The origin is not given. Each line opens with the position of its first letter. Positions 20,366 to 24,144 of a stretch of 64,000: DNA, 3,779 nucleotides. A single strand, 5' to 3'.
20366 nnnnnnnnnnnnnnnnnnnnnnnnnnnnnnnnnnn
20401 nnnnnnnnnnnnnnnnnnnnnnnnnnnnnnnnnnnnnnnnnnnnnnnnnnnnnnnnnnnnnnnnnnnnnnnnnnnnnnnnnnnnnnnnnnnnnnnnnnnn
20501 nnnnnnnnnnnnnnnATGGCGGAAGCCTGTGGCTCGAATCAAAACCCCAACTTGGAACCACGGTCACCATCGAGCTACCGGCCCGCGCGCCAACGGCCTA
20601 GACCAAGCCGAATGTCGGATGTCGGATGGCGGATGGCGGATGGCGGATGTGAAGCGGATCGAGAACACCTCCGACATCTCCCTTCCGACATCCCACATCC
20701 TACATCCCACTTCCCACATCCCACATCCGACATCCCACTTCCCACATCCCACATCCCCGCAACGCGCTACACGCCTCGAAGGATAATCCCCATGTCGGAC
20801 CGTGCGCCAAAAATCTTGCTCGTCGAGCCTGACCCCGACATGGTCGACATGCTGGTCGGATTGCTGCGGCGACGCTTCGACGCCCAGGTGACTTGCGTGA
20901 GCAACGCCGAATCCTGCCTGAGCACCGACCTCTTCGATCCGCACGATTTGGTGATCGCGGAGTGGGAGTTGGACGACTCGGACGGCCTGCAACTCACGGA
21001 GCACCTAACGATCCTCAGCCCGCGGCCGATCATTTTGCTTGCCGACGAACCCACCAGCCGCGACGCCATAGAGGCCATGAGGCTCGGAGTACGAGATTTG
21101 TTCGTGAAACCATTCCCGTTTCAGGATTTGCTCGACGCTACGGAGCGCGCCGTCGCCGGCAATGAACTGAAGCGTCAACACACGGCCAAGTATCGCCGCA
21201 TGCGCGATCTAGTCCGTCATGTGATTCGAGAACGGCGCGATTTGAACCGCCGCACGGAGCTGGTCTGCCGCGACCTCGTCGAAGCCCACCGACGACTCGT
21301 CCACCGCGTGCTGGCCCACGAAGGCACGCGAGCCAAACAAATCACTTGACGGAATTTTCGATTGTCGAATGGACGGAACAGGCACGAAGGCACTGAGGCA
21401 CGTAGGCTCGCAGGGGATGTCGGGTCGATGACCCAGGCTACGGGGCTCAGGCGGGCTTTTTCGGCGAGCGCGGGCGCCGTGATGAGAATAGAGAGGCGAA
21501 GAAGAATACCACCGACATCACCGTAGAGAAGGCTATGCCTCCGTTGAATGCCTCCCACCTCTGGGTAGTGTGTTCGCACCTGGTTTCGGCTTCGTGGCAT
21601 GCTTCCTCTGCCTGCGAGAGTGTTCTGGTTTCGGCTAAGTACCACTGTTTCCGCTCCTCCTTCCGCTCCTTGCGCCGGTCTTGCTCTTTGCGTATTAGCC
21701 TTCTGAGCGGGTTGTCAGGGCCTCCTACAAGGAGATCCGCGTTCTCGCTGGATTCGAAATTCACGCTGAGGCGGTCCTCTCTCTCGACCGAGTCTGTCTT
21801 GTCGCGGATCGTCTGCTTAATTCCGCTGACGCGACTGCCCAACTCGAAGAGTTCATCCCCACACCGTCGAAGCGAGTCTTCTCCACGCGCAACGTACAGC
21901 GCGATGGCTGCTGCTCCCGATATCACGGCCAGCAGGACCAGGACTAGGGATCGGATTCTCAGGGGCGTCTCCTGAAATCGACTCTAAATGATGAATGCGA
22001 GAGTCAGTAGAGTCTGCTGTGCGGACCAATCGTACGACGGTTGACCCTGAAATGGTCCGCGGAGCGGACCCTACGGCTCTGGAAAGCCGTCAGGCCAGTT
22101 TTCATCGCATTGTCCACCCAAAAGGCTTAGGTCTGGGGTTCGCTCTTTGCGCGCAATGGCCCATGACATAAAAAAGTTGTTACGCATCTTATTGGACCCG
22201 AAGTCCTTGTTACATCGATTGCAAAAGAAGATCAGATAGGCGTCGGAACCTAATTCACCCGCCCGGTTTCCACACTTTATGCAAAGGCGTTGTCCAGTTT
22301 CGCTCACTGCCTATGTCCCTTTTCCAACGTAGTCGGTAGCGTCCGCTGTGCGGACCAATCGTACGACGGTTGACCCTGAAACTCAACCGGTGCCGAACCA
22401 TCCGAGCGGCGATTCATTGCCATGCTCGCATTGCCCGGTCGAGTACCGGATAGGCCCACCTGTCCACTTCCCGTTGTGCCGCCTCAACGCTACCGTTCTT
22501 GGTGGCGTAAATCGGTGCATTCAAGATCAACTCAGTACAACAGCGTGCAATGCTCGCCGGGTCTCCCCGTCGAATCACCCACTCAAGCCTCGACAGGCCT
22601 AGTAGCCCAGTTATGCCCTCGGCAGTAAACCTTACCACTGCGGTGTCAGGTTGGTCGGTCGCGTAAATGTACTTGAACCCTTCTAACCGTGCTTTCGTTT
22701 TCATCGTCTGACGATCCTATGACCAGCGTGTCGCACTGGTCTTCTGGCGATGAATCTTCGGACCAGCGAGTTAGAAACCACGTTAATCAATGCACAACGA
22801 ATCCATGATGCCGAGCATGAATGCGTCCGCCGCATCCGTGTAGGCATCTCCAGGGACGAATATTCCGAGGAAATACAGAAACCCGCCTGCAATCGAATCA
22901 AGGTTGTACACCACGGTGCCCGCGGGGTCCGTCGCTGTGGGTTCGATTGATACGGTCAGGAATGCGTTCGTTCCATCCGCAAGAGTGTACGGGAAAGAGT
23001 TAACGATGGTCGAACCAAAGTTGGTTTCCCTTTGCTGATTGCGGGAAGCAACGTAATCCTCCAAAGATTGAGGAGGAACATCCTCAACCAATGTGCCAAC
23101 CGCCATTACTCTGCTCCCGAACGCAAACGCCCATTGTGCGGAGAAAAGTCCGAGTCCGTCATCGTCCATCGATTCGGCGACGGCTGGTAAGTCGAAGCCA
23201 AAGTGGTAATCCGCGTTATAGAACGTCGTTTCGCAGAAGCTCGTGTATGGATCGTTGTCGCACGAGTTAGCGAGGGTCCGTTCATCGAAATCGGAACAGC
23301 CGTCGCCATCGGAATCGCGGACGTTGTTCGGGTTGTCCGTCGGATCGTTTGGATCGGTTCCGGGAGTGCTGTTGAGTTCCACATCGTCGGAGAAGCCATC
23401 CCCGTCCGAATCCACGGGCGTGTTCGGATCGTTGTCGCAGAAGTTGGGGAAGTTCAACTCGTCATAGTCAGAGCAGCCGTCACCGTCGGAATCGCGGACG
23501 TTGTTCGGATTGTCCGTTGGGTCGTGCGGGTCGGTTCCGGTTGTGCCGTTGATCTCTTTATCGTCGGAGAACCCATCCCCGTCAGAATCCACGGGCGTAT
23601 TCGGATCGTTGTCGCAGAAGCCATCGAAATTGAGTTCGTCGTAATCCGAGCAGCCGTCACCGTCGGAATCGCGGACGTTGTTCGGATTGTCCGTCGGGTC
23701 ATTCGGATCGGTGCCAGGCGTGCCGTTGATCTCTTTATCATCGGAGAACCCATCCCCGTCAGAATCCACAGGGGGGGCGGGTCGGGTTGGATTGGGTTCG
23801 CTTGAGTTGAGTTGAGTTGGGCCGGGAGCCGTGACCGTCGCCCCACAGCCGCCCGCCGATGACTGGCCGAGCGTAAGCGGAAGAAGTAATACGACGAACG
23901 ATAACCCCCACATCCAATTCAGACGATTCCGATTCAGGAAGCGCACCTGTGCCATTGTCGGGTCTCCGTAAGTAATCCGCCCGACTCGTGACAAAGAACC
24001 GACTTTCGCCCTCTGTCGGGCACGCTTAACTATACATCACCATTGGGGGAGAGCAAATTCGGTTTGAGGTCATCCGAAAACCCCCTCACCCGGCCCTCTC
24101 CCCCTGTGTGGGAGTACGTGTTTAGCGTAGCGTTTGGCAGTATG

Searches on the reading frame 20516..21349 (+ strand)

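Call 89: search_protein_families(library=pfam, proteins=[window:20516-21349:+], max_evalue=0.001)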
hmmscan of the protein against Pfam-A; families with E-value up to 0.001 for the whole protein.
window:20516-21349:+ (277 aa): 1 family
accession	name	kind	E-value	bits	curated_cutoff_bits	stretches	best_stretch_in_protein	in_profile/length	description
PF00072.30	Response_reg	-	4.8e-12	46.5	30.2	1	100-209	1-110/111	Response regulator receiver domain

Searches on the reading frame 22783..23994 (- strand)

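Call 89: search_protein_families(library=pfam, proteins=[window:22783-23994:-], max_evalue=0.001)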
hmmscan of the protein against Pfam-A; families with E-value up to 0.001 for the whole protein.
window:22783-23994:- (403 aa): 1 family
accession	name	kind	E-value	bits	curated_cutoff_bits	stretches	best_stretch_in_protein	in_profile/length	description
PF18884.5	TSP3_bac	-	1.9e-15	56.8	25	2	195-218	1-22/22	Bacterial TSP3 repeat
